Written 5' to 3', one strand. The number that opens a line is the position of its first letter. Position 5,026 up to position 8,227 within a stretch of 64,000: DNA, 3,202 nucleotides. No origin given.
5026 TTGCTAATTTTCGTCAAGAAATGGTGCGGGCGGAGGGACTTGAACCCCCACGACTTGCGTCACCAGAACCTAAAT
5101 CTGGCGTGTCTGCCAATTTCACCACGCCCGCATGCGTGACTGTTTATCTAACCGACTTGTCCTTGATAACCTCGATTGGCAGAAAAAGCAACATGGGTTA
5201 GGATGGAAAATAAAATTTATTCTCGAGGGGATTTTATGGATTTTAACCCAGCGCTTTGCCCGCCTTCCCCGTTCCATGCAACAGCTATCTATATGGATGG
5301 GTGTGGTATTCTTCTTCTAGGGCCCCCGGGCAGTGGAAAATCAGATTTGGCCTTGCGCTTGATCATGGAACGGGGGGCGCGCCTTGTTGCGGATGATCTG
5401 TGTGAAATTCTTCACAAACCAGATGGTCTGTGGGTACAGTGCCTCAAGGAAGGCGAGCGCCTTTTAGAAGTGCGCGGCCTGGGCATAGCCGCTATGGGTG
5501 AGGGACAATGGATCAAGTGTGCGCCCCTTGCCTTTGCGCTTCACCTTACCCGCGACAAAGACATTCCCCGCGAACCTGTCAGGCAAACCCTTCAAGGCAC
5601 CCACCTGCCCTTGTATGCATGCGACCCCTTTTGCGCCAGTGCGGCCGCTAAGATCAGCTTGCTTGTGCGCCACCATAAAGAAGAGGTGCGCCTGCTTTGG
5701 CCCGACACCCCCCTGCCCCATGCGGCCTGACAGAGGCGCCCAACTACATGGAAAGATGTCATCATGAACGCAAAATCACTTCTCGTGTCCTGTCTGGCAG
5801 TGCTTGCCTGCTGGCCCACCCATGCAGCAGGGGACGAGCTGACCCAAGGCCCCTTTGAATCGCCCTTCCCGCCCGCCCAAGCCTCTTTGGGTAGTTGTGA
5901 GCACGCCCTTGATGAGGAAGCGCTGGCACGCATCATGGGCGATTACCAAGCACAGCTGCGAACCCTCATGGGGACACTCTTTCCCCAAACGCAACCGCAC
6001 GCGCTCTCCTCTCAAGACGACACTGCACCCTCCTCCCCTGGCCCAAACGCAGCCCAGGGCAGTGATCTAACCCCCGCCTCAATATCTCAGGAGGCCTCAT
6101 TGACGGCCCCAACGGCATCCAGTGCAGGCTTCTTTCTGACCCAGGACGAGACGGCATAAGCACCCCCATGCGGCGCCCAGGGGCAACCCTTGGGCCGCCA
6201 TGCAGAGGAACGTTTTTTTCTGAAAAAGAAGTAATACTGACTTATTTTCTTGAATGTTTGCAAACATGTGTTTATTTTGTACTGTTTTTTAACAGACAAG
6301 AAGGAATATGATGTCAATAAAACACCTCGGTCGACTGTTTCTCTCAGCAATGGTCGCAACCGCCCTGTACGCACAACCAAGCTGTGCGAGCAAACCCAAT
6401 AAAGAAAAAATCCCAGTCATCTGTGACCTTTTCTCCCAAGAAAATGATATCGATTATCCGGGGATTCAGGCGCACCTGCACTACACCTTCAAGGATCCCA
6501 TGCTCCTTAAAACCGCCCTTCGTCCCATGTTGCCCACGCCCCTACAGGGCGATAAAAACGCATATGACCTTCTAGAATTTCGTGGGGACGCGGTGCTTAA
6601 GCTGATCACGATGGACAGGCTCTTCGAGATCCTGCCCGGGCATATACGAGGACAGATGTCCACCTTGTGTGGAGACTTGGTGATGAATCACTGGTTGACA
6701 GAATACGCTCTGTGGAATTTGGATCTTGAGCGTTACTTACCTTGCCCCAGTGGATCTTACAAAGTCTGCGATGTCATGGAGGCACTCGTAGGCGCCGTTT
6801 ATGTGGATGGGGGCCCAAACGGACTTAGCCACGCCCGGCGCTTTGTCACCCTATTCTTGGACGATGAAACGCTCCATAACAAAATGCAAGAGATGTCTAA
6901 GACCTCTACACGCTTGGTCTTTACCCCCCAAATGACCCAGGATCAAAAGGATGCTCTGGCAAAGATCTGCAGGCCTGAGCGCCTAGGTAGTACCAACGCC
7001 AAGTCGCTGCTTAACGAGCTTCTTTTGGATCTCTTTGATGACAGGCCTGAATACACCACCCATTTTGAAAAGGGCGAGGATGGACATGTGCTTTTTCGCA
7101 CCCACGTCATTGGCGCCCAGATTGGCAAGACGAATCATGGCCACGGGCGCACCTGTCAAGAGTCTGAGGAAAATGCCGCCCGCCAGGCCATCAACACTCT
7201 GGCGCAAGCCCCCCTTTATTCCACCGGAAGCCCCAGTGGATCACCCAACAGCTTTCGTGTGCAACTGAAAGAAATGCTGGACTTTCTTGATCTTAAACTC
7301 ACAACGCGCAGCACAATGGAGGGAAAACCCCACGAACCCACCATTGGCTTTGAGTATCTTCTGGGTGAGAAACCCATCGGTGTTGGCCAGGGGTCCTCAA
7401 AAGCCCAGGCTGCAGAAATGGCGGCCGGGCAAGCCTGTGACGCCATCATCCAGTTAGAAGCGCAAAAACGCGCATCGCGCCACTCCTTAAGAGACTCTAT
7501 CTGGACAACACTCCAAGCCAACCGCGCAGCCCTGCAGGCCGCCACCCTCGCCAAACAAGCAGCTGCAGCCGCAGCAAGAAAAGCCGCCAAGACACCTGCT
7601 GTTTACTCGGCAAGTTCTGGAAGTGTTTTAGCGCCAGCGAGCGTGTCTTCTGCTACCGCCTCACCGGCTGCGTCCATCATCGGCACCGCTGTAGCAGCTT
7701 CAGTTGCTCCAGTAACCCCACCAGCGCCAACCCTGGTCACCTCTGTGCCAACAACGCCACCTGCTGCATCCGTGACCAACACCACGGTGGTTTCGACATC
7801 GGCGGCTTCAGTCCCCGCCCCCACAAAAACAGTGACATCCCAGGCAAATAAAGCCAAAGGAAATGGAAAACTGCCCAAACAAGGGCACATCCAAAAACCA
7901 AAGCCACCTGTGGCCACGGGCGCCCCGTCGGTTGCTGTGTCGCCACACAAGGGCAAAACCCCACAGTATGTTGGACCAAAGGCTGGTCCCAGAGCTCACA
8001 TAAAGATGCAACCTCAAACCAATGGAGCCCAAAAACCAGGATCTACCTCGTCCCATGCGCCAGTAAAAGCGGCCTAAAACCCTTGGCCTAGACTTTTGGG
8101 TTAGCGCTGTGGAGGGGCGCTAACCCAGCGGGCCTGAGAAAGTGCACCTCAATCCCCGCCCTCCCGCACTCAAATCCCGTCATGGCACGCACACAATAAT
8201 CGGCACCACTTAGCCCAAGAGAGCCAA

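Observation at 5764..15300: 9.5-kb co-directional block of eight signal-peptide ORFs with no housekeeping gene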

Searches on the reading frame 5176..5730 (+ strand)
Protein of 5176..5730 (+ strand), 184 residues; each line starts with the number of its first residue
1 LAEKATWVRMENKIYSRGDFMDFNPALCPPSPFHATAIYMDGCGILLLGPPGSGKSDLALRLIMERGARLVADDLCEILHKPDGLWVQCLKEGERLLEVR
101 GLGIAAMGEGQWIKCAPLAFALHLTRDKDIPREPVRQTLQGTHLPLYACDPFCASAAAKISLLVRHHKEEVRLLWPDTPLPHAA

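Call 5: search_protein_families(library=pfam, proteins=[window:5176-5730:+], max_evalue=0.1)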
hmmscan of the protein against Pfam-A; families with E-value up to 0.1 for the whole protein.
window:5176-5730:+ (184 aa): 8 families
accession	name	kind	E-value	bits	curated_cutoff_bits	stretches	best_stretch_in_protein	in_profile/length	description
PF07475.17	Hpr_kinase_C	-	3.8e-15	56.3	33.3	1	31-105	7-81/171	HPr Serine kinase C-terminal domain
PF13671.12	AAA_33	-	0.0018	19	27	1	45-74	2-31/143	AAA domain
PF00004.35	AAA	-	0.038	14.9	21.2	1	45-81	1-37/131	ATPase family associated with various cellular activities (AAA)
PF07728.20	AAA_5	-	0.04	14.3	22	1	45-62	2-19/139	AAA domain (dynein-related subfamily)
PF13238.12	AAA_18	-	0.051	14.5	29.4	1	45-66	1-21/128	AAA domain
PF13555.12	AAA_29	-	0.052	13.7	27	1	33-58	12-38/61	P-loop containing region of AAA domain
PF01078.27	Mg_chelatase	-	0.054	13.3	20.3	1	45-63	25-43/207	Magnesium chelatase, subunit ChlI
PF20720.3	nSTAND3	-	0.079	13.1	27.2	0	45-68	20-43/155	Novel STAND NTPase 3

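Call 6: search_protein_families(library=ncbifam, proteins=[window:5176-5730:+], max_evalue=0.1)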
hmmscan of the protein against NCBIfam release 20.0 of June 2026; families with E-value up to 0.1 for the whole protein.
window:5176-5730:+ (184 aa): 8 families
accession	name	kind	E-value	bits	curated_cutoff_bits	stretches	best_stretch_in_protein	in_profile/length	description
TIGR00679.1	hpr-ser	equivalog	3.8e-17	62.5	240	1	27-105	128-206/300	HPr(Ser) kinase/phosphatase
NF003883.0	PRK05428.2-1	equivalog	7.2e-09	35.3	252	1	33-125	18-114/189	HPr kinase/phosphorylase-related protein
TIGR04352.1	HprK_rel_A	equivalog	5.6e-06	25.6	200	1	33-76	99-141/280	HprK-related kinase A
TIGR04355.1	HprK_rel_B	hypoth_equivalog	0.00014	21.1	200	1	33-77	147-190/351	HprK-related kinase B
TIGR01243.1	CDC48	subfamily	0.0057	15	802.65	1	44-82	214-252/733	CDC48 family AAA ATPase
NF006038.0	PRK08181.1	subfamily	0.051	12.8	317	1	40-62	105-127/271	transposase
NF010381.0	PRK13808.1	equivalog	0.055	12.9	426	1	45-67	3-25/335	adenylate kinase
TIGR04249.1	SCM_chp_ScmC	equivalog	0.065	12.5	125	1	32-74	127-167/292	SynChlorMet cassette protein ScmC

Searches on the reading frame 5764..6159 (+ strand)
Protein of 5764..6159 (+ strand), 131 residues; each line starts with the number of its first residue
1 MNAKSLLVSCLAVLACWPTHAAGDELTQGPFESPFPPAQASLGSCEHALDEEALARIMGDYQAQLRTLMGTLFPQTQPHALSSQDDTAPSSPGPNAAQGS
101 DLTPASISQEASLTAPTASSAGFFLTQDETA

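Call 5: search_protein_families(library=pfam, proteins=[window:5764-6159:+], max_evalue=0.1)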
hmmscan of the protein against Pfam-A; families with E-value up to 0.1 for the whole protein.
window:5764-6159:+ (131 aa): 1 family
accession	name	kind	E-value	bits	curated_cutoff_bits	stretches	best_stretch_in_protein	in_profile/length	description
PF10510.14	PIG-S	-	0.088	12.2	26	1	44-77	341-372/514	Phosphatidylinositol-glycan biosynthesis class S protein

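Call 6: search_protein_families(library=ncbifam, proteins=[window:5764-6159:+], max_evalue=0.1)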
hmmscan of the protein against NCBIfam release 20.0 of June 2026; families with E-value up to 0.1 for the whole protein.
window:5764-6159:+ (131 aa): 0 families

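Call 48: search_protein_families(library=pfam, proteins=[window:5764-6159:+], max_evalue=10)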
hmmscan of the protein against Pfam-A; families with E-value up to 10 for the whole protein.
window:5764-6159:+ (131 aa): 4 families
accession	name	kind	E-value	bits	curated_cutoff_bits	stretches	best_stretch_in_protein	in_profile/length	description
PF10510.14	PIG-S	-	0.088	12.2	26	1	44-77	341-372/514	Phosphatidylinositol-glycan biosynthesis class S protein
PF15925.10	SOSSC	-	0.13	14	27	1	76-128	30-87/101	SOSS complex subunit C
PF18570.6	Nup54_57_C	-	0.26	11.3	25.6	1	56-68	6-18/29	NUP57/Nup54 C-terminal domain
PF04423.19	Rad50_zn_hook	-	0.27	11.5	24.3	1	45-68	25-48/52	Rad50 zinc hook motif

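Call 82: search_protein_families(library=padloc, proteins=[window:5764-6159:+], max_evalue=0.01)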
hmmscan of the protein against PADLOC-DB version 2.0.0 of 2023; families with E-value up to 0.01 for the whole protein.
window:5764-6159:+ (131 aa): 0 families

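Call 83: search_protein_families(library=phrogs, proteins=[window:5764-6159:+], max_evalue=0.01)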
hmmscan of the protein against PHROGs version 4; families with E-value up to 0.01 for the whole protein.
window:5764-6159:+ (131 aa): 0 families

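Call 88: list_cluster_members(proteins=[window:5764-6159:+, window:8395-9303:+, window:9436-10200:+, window:12881-13969:+, window:12704-13969:+, window:5236-5730:+, window:5176-5730:+, window:3639-5006:-])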
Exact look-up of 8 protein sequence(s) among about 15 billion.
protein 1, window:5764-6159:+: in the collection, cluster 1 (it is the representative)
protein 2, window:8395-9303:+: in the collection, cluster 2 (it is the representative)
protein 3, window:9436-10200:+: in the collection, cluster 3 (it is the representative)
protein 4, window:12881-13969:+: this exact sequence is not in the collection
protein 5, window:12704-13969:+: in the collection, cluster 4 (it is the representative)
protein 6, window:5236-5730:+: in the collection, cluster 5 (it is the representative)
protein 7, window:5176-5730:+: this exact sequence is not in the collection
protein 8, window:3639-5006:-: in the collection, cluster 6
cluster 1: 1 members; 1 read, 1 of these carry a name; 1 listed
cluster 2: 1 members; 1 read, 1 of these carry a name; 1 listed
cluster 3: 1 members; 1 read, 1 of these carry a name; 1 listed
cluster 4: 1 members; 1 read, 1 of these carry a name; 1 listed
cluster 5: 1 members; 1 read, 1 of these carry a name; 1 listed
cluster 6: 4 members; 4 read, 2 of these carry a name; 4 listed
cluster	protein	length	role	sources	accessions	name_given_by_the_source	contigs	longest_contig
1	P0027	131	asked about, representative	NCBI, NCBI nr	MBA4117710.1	MAG: hypothetical protein C0514_02290 [Candidatus Puniceispirillum sp.] | hypothetical protein [Candidatus Puniceispirillum sp.]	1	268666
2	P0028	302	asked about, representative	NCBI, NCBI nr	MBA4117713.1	MAG: hypothetical protein C0514_02305 [Candidatus Puniceispirillum sp.] | hypothetical protein [Candidatus Puniceispirillum sp.]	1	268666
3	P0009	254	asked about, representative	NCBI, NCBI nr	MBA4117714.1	MAG: hypothetical protein C0514_02310 [Candidatus Puniceispirillum sp.] | hypothetical protein [Candidatus Puniceispirillum sp.]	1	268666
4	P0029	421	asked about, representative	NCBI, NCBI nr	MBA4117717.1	MAG: hypothetical protein C0514_02325 [Candidatus Puniceispirillum sp.] | hypothetical protein [Candidatus Puniceispirillum sp.]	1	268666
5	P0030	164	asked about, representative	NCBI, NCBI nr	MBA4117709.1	MAG: hypothetical protein C0514_02285 [Candidatus Puniceispirillum sp.] | hypothetical protein [Candidatus Puniceispirillum sp.]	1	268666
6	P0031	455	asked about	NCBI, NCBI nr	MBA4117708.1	MAG: trigger factor [Candidatus Puniceispirillum sp.] | trigger factor [Candidatus Puniceispirillum sp.]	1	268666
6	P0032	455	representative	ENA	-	-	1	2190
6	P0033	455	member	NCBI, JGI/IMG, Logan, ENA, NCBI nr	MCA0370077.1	MAG: trigger factor [Proteobacteria bacterium] | trigger factor [Pseudomonadota bacterium]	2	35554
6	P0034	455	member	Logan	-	-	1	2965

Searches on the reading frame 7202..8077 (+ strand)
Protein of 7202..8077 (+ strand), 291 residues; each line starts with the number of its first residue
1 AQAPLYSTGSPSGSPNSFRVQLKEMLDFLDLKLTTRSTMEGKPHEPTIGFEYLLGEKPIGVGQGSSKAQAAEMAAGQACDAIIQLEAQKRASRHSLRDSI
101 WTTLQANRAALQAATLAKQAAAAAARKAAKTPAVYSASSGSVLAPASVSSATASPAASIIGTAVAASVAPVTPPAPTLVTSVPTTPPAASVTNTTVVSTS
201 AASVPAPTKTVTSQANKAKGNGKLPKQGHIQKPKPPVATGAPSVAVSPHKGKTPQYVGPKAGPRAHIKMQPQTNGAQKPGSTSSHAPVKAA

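Call 48: search_protein_families(library=pfam, proteins=[window:7202-8077:+], max_evalue=10)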
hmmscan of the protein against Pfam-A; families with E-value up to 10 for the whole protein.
window:7202-8077:+ (291 aa): 1 family
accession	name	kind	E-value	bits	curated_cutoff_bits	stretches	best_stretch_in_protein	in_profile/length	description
PF00035.32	dsrm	-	0.11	13.5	23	1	38-79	22-63/66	Double-stranded RNA binding motif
